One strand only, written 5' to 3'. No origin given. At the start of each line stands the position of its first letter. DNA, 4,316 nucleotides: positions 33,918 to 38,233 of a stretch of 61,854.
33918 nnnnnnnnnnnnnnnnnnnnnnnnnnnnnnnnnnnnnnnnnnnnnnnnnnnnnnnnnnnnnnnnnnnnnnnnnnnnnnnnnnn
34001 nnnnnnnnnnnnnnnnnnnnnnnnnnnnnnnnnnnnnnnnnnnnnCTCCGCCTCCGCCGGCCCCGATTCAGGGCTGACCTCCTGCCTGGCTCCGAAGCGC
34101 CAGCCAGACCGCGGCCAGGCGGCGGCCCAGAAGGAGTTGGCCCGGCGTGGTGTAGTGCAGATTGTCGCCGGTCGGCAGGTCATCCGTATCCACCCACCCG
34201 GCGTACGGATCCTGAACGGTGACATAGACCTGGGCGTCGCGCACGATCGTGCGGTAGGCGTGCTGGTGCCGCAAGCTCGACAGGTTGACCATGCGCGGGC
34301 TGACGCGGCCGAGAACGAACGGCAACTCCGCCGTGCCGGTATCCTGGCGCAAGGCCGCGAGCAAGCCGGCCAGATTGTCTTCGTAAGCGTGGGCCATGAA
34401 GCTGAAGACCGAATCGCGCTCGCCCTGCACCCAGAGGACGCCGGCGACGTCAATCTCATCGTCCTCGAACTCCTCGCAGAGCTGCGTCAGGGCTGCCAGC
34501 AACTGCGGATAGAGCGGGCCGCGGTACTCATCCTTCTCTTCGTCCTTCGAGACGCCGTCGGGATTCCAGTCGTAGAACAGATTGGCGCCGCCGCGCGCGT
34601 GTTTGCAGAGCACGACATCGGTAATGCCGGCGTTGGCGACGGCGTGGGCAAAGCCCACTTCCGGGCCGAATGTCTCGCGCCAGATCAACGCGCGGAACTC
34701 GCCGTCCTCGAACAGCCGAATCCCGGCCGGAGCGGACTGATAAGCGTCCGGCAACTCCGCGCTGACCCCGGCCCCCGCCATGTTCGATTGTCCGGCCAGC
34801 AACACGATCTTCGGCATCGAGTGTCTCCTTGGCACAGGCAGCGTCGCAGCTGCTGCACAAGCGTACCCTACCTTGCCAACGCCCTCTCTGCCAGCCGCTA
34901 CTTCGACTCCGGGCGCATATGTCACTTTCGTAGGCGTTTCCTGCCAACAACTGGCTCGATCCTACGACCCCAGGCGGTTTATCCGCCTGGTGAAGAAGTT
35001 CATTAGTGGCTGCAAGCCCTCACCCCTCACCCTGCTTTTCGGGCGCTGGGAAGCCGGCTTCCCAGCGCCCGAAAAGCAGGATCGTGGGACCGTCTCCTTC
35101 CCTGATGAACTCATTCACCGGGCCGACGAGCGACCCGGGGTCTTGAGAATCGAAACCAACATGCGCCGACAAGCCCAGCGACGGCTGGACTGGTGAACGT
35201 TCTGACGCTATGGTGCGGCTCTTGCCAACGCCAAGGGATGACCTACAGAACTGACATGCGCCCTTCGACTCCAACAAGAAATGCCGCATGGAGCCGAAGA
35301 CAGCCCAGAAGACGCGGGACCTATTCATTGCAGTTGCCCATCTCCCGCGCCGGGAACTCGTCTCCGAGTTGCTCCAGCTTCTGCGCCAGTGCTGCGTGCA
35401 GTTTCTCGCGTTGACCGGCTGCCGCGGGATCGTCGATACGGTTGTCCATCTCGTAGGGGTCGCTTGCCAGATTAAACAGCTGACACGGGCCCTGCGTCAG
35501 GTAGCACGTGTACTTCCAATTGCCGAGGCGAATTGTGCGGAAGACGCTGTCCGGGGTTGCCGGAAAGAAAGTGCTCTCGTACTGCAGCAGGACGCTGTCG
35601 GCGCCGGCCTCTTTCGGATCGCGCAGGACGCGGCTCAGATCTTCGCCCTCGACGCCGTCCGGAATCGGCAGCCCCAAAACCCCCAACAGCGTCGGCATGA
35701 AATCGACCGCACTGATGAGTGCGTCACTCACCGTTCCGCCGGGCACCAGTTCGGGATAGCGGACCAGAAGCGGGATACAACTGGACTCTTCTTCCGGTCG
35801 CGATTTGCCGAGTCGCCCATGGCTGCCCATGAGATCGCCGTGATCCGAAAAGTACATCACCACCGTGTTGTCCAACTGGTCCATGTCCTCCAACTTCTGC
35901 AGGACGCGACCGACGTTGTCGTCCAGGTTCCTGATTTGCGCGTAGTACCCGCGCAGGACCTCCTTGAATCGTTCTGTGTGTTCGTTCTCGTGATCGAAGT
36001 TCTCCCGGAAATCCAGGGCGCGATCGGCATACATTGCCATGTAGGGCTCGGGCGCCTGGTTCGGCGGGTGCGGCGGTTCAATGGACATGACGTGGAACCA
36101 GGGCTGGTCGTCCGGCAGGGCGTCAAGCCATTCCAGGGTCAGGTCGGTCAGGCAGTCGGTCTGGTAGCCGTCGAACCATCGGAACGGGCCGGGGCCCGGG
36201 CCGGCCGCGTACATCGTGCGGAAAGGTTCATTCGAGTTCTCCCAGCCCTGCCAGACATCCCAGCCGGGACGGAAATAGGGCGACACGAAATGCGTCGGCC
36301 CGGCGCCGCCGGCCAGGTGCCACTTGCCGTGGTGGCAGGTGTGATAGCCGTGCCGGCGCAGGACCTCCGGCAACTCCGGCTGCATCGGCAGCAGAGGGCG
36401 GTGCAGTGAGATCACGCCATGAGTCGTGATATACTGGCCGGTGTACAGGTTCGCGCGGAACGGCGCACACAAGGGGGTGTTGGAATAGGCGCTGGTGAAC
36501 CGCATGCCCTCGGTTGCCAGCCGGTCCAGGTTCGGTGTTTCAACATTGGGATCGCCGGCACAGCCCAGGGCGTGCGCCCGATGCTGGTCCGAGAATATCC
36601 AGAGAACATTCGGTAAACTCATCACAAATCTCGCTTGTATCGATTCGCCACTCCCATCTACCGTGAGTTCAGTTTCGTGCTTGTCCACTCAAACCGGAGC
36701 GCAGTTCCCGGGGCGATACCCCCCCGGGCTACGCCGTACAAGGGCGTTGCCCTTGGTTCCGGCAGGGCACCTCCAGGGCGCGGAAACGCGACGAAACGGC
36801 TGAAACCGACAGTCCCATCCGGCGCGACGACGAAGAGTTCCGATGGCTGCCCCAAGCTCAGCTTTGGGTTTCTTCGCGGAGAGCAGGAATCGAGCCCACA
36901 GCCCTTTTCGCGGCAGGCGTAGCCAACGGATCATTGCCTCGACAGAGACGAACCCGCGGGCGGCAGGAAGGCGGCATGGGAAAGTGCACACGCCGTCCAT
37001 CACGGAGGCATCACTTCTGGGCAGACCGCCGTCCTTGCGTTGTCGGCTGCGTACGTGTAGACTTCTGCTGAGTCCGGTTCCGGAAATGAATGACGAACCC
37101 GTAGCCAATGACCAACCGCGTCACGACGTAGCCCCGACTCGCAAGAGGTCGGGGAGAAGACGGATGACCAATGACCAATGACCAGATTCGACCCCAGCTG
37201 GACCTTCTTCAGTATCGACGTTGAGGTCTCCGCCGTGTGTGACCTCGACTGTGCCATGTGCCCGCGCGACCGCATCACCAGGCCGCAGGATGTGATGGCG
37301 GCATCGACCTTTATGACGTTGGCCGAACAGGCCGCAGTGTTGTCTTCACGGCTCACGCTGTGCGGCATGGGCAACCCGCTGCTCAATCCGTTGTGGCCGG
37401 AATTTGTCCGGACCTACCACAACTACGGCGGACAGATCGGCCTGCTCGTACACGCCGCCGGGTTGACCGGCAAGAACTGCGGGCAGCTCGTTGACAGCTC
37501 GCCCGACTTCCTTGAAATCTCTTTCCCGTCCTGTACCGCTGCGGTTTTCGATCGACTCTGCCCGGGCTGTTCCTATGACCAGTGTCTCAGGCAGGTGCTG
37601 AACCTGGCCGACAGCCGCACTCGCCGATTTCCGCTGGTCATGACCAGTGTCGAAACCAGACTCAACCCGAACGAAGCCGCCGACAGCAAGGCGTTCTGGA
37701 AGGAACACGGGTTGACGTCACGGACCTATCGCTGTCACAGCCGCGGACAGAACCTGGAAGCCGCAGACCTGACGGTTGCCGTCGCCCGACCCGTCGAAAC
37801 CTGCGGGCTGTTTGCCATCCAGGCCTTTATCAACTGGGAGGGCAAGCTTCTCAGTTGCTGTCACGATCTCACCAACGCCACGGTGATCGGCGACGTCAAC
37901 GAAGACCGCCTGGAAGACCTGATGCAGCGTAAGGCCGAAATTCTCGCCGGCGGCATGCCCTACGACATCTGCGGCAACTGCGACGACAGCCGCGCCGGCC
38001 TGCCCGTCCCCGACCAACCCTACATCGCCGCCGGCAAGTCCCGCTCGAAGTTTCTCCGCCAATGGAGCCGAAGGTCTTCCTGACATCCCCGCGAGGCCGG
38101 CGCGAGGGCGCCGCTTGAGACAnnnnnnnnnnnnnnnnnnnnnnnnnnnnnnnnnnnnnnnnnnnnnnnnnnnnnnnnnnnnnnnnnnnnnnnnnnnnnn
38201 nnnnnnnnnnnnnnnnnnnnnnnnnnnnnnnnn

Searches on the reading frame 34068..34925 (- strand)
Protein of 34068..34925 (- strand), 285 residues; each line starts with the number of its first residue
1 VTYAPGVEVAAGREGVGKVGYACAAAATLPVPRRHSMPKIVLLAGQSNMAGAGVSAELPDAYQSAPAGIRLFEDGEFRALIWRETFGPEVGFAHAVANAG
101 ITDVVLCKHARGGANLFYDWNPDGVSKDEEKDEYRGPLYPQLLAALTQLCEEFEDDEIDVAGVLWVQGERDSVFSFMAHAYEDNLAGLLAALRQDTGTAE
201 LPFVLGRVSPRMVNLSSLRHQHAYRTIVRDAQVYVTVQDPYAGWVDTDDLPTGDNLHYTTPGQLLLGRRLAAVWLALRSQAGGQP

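Call 80: search_protein_families(library=pfam, proteins=[window:34068-34925:-], max_evalue=0.001)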
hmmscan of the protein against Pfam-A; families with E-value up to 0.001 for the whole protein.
window:34068-34925:- (285 aa): 1 family
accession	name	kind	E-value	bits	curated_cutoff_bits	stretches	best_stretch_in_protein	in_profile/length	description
PF03629.24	SASA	-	5.9e-34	118.1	24.8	1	39-273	3-223/226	Carbohydrate esterase, sialic acid-specific acetylesterase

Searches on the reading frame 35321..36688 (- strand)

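Call 80: search_protein_families(library=pfam, proteins=[window:35321-36688:-], max_evalue=0.001)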
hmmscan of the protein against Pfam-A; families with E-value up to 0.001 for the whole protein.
window:35321-36688:- (455 aa): 4 families
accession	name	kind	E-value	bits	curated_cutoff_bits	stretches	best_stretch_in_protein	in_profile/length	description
PF00884.28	Sulfatase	-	4e-55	187.7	25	1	26-339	1-300/301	Sulfatase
PF16347.10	SGSH_C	-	3.9e-17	63.3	29.3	1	288-437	1-151/154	N-sulphoglucosamine sulphohydrolase, C-terminal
PF02995.22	DUF229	-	7.7e-08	31.9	25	1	221-304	278-362/496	Protein of unknown function (DUF229)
PF01663.27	Phosphodiest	-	1.4e-07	31.8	23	0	249-284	185-220/342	Type I phosphodiesterase / nucleotide pyrophosphatase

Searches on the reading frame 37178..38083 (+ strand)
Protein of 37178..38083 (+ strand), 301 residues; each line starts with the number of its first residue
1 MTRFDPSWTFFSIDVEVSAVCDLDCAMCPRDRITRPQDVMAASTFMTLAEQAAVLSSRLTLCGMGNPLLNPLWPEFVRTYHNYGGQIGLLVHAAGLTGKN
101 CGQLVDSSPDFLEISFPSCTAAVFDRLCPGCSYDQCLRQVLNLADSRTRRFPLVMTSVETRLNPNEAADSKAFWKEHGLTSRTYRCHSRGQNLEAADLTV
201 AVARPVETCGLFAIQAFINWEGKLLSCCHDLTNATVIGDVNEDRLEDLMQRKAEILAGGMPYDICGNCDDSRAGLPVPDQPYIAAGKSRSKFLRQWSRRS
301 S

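Call 80: search_protein_families(library=pfam, proteins=[window:37178-38083:+], max_evalue=0.001)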
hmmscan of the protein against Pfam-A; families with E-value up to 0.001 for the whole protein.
window:37178-38083:+ (301 aa): 2 families
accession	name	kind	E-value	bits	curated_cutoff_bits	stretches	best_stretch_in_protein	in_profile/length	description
PF13186.11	SPASM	-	2e-06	28.4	21.5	1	212-268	4-66/67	Iron-sulfur cluster-binding domain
PF04055.27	Radical_SAM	-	7.1e-06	26.7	29.5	1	16-146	2-139/166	Radical SAM superfamily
